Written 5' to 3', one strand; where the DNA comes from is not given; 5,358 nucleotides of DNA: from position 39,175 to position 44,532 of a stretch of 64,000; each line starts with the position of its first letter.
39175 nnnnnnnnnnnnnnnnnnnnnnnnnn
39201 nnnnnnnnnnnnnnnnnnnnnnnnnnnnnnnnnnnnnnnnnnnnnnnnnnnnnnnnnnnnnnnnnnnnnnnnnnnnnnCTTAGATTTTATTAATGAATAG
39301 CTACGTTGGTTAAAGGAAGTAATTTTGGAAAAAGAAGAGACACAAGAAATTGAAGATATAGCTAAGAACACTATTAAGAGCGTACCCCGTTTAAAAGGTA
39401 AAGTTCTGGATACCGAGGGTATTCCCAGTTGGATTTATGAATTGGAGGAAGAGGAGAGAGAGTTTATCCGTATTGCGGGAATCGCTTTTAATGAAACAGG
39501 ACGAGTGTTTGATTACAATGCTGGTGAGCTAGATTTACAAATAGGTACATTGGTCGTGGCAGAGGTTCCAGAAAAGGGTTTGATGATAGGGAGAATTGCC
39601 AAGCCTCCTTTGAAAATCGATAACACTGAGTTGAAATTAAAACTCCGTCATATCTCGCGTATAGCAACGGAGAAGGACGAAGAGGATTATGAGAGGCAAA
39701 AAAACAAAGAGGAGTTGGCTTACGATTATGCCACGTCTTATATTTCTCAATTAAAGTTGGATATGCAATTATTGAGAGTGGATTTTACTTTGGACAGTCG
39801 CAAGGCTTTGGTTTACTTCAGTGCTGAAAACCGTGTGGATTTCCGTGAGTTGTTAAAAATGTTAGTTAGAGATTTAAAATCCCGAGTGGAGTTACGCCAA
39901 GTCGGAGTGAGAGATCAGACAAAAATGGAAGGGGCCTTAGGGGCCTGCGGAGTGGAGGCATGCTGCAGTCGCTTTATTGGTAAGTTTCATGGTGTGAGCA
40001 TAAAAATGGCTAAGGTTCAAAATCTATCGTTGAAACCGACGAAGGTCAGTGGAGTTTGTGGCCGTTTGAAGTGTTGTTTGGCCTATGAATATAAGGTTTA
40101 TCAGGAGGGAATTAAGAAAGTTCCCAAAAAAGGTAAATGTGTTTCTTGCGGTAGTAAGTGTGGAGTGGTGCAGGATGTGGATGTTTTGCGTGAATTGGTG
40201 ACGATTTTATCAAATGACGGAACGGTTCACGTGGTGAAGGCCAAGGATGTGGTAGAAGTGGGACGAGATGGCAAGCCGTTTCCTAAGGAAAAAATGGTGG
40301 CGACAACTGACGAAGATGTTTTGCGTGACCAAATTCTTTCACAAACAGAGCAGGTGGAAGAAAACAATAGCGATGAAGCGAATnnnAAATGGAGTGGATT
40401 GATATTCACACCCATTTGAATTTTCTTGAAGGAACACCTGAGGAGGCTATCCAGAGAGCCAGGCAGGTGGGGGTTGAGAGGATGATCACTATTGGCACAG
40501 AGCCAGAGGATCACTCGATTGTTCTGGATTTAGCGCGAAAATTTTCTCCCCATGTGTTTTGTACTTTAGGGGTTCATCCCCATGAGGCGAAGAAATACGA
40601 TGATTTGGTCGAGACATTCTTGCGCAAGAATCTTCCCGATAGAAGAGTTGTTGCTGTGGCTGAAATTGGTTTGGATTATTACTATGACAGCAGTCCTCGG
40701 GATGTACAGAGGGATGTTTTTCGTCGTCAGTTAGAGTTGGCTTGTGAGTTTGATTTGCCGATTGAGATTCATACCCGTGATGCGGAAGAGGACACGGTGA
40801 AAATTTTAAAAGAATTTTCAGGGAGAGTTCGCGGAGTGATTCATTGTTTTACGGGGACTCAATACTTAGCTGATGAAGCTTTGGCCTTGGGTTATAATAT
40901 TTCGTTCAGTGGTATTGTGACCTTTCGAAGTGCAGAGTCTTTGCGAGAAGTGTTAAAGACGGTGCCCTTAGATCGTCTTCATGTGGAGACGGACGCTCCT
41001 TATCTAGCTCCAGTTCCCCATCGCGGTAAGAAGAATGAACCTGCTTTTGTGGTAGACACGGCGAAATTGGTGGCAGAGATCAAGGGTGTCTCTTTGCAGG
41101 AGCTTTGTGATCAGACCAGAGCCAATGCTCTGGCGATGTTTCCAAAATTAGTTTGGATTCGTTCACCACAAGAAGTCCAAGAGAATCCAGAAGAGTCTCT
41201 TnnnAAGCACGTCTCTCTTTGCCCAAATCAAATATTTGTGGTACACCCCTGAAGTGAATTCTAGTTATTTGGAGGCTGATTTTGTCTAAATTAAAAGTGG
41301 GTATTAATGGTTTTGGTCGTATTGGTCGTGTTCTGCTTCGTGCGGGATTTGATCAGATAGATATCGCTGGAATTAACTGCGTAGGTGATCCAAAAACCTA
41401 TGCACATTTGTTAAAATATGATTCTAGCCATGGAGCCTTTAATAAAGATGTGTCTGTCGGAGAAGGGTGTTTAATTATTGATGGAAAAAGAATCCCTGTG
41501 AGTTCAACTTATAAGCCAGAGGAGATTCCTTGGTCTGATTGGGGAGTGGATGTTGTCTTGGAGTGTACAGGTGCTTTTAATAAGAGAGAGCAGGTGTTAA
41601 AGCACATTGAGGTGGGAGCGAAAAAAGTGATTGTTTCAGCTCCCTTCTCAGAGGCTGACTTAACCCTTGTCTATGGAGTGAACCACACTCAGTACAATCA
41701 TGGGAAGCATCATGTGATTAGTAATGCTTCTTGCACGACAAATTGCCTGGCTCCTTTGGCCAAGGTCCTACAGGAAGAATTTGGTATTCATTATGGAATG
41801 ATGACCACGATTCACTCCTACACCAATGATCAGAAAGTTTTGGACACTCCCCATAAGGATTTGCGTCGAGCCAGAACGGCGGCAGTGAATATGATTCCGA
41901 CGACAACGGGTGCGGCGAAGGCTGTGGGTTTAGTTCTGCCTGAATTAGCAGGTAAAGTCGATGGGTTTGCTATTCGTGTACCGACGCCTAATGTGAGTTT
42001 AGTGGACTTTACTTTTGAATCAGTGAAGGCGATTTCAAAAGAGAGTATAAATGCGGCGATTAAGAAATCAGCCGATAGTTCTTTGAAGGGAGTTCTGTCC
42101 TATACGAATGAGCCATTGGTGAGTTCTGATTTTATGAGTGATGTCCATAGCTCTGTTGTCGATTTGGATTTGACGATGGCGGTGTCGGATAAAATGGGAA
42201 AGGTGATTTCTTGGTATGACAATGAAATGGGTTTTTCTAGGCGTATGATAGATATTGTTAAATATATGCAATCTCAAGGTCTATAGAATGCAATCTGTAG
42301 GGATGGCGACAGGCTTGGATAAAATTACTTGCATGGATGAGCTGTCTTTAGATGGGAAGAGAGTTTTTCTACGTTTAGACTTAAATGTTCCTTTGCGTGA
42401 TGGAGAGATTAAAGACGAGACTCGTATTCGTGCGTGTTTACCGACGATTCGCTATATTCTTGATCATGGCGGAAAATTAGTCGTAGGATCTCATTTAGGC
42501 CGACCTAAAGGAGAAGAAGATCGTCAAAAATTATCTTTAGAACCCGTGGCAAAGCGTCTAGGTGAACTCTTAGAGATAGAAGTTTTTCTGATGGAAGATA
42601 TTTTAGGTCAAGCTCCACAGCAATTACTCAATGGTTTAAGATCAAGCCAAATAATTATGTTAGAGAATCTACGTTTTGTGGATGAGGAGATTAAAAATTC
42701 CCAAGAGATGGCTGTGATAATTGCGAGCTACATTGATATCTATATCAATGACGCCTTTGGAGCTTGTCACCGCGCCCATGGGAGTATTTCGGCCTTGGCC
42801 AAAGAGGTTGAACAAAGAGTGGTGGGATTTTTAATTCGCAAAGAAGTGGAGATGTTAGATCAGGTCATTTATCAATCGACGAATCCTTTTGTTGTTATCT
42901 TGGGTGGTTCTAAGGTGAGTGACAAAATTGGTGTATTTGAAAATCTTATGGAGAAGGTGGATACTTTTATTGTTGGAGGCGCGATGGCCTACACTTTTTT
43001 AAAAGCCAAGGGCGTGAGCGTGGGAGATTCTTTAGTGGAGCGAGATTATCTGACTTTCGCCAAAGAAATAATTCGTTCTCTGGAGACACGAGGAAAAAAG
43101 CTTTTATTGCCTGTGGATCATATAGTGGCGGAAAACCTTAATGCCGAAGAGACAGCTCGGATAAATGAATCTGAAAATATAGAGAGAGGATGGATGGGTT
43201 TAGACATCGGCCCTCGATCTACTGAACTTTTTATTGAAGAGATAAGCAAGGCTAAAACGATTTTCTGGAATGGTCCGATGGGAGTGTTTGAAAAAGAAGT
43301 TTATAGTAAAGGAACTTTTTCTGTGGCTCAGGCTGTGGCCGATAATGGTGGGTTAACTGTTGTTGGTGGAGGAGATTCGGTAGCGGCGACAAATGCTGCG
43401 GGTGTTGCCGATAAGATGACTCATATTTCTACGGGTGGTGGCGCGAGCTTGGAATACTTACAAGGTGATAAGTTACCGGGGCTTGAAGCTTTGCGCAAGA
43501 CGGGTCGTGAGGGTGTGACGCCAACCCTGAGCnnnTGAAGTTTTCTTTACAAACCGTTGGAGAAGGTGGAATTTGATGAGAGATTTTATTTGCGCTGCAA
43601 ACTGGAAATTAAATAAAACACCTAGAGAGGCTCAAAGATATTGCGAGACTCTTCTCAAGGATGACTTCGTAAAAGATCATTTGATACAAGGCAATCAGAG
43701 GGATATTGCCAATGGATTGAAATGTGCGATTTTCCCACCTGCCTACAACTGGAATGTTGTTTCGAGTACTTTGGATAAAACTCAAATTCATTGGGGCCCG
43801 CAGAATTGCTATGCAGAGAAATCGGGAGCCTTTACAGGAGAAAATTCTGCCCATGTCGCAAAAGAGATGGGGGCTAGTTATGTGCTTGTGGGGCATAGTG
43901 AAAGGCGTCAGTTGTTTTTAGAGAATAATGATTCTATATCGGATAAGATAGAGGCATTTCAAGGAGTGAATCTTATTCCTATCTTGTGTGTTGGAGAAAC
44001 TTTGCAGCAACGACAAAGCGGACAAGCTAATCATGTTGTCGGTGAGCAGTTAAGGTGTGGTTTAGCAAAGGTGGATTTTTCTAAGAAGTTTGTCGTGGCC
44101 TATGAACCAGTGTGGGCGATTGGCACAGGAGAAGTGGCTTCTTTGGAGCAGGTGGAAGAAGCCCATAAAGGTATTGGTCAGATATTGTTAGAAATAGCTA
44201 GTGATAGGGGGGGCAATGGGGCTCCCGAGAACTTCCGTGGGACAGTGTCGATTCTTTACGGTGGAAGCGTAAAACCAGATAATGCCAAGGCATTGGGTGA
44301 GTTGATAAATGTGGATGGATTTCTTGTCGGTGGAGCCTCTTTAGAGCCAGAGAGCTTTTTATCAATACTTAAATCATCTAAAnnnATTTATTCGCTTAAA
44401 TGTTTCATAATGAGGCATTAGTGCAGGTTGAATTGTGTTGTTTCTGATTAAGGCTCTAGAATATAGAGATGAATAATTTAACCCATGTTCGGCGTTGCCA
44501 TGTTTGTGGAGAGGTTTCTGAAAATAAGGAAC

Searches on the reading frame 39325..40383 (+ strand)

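Call 30: search_protein_families(library=pfam, proteins=[window:39325-40383:+], max_evalue=0.00001)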
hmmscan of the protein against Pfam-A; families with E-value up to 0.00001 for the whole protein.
window:39325-40383:+ (353 aa): 1 family
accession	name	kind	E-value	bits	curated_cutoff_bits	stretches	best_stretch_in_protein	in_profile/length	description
PF04468.17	PSP1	-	1e-25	90.3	27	1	109-193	2-86/86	PSP1 C-terminal conserved region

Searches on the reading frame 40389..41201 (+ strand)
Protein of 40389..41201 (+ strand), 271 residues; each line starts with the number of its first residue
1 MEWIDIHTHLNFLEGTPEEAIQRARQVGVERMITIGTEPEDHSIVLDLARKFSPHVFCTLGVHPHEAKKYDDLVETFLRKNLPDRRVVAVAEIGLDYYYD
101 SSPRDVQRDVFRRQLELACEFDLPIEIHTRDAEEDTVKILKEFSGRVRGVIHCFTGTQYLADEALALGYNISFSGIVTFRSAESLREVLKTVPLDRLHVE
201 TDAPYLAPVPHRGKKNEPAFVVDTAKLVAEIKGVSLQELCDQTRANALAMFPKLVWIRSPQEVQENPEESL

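Call 54: search_protein_families(library=pfam, proteins=[window:40389-41201:+], max_evalue=0.0001)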
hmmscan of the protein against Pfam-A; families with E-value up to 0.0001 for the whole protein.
window:40389-41201:+ (271 aa): 1 family
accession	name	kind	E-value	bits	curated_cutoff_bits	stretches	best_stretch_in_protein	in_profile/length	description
PF01026.27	TatD_DNase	-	1.2e-83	280.8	27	1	4-251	1-252/253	TatD related DNase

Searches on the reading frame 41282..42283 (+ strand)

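Call 30: search_protein_families(library=pfam, proteins=[window:41282-42283:+], max_evalue=0.00001)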
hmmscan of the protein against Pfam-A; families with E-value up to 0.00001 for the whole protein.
window:41282-42283:+ (334 aa): 2 families
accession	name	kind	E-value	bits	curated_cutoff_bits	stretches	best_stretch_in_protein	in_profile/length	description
PF02800.25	Gp_dh_C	-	1.6e-65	220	24.4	1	156-312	1-158/158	Glyceraldehyde 3-phosphate dehydrogenase, C-terminal domain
PF00044.30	Gp_dh_N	-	5.4e-34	117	31.7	1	5-101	2-100/101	Glyceraldehyde 3-phosphate dehydrogenase, NAD binding domain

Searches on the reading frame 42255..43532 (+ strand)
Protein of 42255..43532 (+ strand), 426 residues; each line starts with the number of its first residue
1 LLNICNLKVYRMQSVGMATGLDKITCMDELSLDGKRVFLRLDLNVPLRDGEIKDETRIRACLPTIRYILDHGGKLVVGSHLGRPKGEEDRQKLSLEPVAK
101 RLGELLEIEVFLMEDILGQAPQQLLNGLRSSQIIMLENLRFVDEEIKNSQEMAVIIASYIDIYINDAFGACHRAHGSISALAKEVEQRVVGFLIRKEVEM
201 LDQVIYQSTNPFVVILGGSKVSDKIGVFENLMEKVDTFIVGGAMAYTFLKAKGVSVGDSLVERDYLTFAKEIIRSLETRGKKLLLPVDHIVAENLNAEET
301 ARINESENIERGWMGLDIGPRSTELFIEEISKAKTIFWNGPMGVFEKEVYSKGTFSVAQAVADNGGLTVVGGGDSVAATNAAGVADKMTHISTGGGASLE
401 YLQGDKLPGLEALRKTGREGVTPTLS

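Call 30: search_protein_families(library=pfam, proteins=[window:42255-43532:+], max_evalue=0.00001)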
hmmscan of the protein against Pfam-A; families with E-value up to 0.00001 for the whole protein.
window:42255-43532:+ (426 aa): 1 family
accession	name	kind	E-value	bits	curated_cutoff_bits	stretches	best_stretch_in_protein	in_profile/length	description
PF00162.24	PGK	-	9.2e-146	486.1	27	1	27-404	1-378/379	Phosphoglycerate kinase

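Call 31: find_homologous_proteins(query=window:42255-43532:+, max_evalue=1e-30)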
Query window:42255-43532:+ (426 aa): 8000 proteins with E <= 1e-30 among 8000 candidates; the best 120 are listed.
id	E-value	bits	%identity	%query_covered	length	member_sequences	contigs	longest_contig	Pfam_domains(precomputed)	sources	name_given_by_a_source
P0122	1.6e-267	905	100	97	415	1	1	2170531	PF00162.25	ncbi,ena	-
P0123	2.1e-178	612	66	96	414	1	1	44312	PF00162.25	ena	-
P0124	1.9e-171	589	65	95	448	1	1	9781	PF00162.25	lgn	-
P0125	3.2e-156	538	59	95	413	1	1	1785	PF00162.25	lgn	-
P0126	5.4e-156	538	60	95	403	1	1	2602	PF00162.25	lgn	-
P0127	1.8e-155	536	59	95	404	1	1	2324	PF00162.25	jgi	jgi:phosphoglycerate kinase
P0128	2.1e-153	529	58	95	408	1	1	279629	PF00162.25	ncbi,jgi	jgi:phosphoglycerate kinase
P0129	5.8e-153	528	59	94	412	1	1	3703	PF00162.25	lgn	-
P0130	6.7e-153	528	59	93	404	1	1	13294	PF00162.25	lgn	-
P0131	7.6e-153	527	58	93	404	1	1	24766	PF00162.25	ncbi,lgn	ncbi:MAG: phosphoglycerate kinase [Bdellovibrionales bacterium]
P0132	5.9e-152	524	61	92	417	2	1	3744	PF00162.25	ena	-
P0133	8.9e-152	524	58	94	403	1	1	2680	PF00162.25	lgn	-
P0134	1.0e-151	524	58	93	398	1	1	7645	PF00162.25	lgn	-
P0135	1.1e-151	524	58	96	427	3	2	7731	PF00162.25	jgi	jgi:phosphoglycerate kinase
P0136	2.0e-151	523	60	93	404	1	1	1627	PF00162.25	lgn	-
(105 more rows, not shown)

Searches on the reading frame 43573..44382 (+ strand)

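Call 54: search_protein_families(library=pfam, proteins=[window:43573-44382:+], max_evalue=0.0001)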
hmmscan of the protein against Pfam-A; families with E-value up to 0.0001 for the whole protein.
window:43573-44382:+ (270 aa): 1 family
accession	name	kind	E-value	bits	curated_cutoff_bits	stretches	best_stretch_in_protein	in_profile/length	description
PF00121.24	TIM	-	3.6e-74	249.8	20.1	1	6-268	2-244/245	Triosephosphate isomerase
